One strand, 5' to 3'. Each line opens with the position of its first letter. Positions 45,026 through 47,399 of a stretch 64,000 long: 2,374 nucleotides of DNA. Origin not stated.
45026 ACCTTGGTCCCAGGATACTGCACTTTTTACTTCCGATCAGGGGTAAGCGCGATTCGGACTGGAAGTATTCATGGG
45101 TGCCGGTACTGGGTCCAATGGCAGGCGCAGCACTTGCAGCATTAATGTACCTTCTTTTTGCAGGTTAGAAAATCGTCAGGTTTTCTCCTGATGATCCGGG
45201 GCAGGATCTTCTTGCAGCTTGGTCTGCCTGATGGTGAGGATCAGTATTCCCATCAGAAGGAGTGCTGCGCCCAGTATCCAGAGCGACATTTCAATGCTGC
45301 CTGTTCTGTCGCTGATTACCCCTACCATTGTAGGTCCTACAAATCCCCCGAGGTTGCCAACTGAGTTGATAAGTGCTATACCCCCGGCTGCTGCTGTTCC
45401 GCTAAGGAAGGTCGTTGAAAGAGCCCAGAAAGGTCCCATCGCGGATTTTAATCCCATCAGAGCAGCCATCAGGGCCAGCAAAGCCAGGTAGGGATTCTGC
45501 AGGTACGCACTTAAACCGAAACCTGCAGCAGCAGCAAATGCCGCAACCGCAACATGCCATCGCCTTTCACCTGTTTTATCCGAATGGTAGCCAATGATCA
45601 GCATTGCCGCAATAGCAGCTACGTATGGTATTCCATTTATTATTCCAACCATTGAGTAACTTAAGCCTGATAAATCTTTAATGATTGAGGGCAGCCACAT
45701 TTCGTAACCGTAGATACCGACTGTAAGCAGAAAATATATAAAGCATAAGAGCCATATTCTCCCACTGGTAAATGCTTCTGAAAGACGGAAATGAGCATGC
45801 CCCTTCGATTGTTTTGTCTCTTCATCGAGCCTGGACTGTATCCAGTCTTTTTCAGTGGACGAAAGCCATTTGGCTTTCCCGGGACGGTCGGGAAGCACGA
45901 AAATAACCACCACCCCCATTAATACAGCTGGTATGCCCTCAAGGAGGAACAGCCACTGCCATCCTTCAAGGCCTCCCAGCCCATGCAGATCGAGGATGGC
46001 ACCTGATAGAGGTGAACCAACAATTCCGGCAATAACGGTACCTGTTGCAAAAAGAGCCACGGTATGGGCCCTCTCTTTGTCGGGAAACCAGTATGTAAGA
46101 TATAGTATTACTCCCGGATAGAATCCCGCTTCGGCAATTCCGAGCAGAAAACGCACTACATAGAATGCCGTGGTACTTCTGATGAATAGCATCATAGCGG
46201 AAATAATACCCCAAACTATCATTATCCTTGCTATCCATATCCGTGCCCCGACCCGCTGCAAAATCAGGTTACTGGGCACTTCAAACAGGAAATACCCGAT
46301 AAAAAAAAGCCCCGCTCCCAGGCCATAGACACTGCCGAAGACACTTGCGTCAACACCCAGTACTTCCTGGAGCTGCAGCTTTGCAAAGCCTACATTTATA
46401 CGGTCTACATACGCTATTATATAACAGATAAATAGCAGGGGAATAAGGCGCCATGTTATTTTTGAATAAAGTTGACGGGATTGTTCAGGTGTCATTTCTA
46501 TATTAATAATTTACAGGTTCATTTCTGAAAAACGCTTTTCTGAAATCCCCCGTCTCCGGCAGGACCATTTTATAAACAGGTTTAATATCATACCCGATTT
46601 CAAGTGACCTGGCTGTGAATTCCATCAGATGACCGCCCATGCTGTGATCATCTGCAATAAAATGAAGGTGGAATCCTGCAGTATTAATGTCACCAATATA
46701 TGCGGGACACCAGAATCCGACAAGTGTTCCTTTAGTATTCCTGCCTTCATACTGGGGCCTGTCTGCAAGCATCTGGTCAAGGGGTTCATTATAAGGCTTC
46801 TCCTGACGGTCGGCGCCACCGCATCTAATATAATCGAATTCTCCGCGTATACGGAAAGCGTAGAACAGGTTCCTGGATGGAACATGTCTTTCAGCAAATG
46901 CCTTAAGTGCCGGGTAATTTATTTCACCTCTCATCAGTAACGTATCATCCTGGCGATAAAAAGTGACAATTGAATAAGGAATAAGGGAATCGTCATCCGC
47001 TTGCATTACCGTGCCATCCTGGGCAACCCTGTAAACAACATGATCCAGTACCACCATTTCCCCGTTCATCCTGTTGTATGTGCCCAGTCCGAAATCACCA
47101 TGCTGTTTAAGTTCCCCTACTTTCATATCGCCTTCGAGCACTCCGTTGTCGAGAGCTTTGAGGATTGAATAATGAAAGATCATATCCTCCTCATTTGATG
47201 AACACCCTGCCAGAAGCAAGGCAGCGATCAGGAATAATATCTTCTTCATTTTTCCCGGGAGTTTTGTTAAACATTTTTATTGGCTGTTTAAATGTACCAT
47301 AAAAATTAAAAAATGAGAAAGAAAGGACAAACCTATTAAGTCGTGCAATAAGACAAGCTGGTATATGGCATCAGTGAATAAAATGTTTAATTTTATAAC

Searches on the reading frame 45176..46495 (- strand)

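Call 54: search_protein_families(library=pfam, max_evalue=0.01, proteins=[window:45176-46495:-])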
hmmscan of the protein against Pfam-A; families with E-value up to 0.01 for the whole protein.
window:45176-46495:- (439 aa): 3 families
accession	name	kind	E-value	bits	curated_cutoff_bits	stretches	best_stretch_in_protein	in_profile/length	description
PF07690.21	MFS_1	-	1.6e-51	175.7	33.4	2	21-388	1-347/347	Major Facilitator Superfamily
PF12832.13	MFS_1_like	-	1.5e-06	28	25.2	1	275-345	28-100/373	MFS_1 like family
PF11700.14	ATG22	-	0.00025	20.4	24.1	1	180-422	231-471/482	Vacuole effluxer Atg22 like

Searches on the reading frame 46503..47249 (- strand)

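Call 54: search_protein_families(library=pfam, max_evalue=0.01, proteins=[window:46503-47249:-])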
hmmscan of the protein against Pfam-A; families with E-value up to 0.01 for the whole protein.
window:46503-47249:- (248 aa): 1 family
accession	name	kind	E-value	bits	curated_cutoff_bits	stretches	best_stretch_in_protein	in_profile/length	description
PF03306.18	AAL_decarboxy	-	1.1e-69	234.5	25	1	24-240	1-216/219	Alpha-acetolactate decarboxylase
